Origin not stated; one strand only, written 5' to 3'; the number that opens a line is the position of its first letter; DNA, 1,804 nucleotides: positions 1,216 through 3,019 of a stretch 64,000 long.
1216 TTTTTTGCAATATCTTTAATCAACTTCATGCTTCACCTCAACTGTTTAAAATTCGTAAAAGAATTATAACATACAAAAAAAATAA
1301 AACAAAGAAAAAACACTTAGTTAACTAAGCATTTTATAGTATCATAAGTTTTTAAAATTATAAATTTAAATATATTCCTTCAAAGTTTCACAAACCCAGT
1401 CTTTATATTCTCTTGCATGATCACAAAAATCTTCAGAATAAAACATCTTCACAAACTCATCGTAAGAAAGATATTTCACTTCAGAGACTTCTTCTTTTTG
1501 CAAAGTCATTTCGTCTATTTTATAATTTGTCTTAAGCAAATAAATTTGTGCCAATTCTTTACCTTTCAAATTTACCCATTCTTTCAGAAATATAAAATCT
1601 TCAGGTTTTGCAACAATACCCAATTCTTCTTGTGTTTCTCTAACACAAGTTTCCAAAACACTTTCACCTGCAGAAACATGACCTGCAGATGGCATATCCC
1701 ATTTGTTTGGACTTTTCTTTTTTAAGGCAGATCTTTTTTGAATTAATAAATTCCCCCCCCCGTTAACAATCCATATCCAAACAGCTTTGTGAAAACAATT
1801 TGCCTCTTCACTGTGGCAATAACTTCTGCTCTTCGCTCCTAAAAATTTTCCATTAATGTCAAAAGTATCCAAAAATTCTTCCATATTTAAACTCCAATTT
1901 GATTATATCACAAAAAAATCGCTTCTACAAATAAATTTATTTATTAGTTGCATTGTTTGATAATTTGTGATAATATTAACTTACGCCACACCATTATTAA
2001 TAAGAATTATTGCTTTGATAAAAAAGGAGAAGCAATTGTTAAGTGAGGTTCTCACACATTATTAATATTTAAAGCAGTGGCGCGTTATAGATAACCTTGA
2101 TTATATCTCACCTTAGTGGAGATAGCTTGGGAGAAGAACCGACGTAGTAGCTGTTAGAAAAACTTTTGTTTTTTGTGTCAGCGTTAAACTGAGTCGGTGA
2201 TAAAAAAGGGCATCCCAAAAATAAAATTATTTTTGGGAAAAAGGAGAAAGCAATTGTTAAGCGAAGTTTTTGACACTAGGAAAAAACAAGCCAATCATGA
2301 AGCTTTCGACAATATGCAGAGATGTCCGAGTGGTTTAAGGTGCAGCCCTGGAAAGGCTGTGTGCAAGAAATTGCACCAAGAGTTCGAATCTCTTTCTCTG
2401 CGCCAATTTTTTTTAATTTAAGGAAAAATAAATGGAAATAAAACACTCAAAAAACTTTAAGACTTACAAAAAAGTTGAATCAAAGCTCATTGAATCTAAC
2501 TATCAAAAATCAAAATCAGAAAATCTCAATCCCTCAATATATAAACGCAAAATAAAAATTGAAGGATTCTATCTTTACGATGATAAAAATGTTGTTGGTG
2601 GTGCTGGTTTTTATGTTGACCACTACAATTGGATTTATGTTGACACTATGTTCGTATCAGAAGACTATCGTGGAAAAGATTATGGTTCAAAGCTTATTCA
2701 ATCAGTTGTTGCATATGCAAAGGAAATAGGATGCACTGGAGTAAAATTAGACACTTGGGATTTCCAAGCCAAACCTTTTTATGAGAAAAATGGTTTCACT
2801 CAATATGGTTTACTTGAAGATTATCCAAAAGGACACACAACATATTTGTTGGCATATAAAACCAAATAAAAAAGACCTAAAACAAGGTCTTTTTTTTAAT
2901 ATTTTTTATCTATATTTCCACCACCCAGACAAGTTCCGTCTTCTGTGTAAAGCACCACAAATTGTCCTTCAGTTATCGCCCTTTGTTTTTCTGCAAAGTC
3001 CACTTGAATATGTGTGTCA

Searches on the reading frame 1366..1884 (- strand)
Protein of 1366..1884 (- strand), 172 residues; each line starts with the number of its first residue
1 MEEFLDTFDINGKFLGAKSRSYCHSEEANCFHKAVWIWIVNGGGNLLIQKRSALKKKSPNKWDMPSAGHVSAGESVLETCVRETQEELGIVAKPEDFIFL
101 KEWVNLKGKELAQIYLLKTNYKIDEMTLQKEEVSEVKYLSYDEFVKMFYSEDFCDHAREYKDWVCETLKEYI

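Call 8: search_protein_families(library=pfam, proteins=[window:1366-1884:-], max_evalue=0.01)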
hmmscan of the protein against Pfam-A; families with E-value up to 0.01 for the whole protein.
window:1366-1884:- (172 aa): 1 family
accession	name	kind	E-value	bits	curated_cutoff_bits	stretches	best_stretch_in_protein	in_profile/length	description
PF00293.34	NUDIX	-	3e-18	66.6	21.1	1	32-145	3-120/134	NUDIX domain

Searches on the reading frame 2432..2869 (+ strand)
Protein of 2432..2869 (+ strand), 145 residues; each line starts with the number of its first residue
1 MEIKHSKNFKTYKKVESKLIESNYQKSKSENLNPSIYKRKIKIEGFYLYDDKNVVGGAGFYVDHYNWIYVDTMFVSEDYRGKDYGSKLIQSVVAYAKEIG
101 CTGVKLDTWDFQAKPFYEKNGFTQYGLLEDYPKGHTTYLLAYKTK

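Call 54: find_encoding_contigs(protein=window:2432-2869:+, flank=1500, max_places=10)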
Protein window:2432-2869:+ (145 aa): 4 contigs read that carry it; 4 places shown.
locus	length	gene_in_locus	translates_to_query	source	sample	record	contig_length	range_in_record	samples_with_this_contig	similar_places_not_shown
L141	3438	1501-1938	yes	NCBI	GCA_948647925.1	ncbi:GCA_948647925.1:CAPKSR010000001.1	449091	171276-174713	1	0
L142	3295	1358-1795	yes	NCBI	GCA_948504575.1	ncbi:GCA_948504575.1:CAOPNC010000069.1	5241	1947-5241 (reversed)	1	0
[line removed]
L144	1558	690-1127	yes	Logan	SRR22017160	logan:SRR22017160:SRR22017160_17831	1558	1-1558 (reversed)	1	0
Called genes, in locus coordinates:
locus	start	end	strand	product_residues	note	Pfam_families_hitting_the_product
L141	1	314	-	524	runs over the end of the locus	PF01268:FTHFS, PF01656:CbiA (faint)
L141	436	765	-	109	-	PF00293:NUDIX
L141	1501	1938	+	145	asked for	PF13673:Acetyltransf_10, PF00583:Acetyltransf_1, PF13508:Acetyltransf_7, PF14542:Acetyltransf_CG (weak)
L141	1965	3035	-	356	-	PF00733:Asn_synthase (weak), PF01171:ATP_bind_3 (weak), PF02540:NAD_synthase, PF02568:ThiI (faint), PF03054:tRNA_Me_trans, PF06508:QueC (faint), PF20259:tRNA_Me_trans_M, PF20258:tRNA_Me_trans_C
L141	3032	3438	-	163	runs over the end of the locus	-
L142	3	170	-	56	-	?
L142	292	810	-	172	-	PF00293:NUDIX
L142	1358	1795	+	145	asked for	PF13673:Acetyltransf_10, PF00583:Acetyltransf_1, PF13508:Acetyltransf_7, PF14542:Acetyltransf_CG (weak)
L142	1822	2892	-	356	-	PF00733:Asn_synthase (weak), PF01171:ATP_bind_3 (weak), PF02540:NAD_synthase, PF02568:ThiI (faint), PF03054:tRNA_Me_trans, PF06508:QueC (faint), PF20259:tRNA_Me_trans_M, PF20258:tRNA_Me_trans_C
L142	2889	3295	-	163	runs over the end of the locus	-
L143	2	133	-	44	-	?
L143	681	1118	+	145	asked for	PF13673:Acetyltransf_10, PF00583:Acetyltransf_1, PF13508:Acetyltransf_7, PF14542:Acetyltransf_CG (weak)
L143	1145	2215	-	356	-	PF00733:Asn_synthase (weak), PF01171:ATP_bind_3 (weak), PF02540:NAD_synthase, PF02568:ThiI (faint), PF03054:tRNA_Me_trans, PF06508:QueC (faint), PF20259:tRNA_Me_trans_M, PF20258:tRNA_Me_trans_C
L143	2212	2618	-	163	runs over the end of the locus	-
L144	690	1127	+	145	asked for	PF13673:Acetyltransf_10, PF00583:Acetyltransf_1, PF13508:Acetyltransf_7, PF14542:Acetyltransf_CG (weak)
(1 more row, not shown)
